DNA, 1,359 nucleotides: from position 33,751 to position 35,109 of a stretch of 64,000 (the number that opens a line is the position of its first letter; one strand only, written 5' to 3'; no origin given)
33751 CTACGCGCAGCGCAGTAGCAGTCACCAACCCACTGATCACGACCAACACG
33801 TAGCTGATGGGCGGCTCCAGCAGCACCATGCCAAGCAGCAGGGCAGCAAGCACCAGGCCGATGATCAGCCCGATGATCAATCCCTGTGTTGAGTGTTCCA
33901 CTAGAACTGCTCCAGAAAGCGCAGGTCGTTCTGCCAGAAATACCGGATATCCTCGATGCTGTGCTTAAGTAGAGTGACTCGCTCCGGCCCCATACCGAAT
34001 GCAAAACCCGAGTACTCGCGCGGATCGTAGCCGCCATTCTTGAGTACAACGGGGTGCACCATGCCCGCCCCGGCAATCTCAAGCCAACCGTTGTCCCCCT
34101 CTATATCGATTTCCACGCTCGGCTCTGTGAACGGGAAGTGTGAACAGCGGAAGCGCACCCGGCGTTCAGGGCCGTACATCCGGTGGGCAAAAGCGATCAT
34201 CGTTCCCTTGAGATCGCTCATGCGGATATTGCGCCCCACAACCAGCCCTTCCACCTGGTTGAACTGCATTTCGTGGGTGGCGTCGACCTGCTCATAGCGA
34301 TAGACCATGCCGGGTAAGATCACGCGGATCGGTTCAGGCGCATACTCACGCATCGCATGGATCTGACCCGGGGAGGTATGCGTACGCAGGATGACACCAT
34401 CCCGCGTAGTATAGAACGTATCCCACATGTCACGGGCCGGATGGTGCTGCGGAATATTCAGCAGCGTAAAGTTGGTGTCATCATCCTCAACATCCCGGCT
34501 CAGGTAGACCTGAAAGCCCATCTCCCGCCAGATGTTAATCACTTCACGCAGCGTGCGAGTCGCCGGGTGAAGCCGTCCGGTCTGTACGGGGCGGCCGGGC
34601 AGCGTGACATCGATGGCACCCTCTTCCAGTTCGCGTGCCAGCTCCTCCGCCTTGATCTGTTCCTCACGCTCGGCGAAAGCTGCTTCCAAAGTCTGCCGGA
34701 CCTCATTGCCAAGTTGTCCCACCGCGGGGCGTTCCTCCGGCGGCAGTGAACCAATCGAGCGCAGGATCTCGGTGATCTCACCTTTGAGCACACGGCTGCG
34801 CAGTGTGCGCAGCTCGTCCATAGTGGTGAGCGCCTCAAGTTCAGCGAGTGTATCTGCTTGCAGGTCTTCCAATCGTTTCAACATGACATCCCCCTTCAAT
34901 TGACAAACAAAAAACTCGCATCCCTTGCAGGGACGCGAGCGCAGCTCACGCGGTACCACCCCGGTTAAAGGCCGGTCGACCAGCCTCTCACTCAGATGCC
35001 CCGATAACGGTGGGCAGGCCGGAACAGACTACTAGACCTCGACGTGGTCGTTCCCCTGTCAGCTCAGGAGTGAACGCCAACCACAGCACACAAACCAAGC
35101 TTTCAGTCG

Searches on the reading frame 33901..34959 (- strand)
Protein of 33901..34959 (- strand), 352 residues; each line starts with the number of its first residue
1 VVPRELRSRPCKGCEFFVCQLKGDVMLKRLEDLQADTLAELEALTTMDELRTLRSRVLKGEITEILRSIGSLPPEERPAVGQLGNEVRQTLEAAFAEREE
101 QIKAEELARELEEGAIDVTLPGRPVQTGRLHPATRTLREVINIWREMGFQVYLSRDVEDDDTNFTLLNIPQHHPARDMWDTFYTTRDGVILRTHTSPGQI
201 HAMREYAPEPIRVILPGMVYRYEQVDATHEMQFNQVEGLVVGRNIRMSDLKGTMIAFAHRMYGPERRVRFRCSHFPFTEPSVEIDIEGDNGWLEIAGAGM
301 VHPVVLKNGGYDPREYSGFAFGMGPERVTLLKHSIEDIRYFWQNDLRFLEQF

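Call 57: search_protein_families(library=pfam, proteins=[window:33901-34959:-], max_evalue=0.0001)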
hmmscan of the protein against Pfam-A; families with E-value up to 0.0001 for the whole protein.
window:33901-34959:- (352 aa): 2 families
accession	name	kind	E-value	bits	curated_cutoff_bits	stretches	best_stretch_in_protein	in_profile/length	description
PF01409.25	tRNA-synt_2d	-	2e-90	303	19.8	1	116-352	2-246/246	tRNA synthetases class II core domain (F)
PF02912.23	Phe_tRNA-synt_N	-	1e-19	70.7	22.3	1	46-111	2-69/69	Aminoacyl tRNA synthetase class II, N-terminal domain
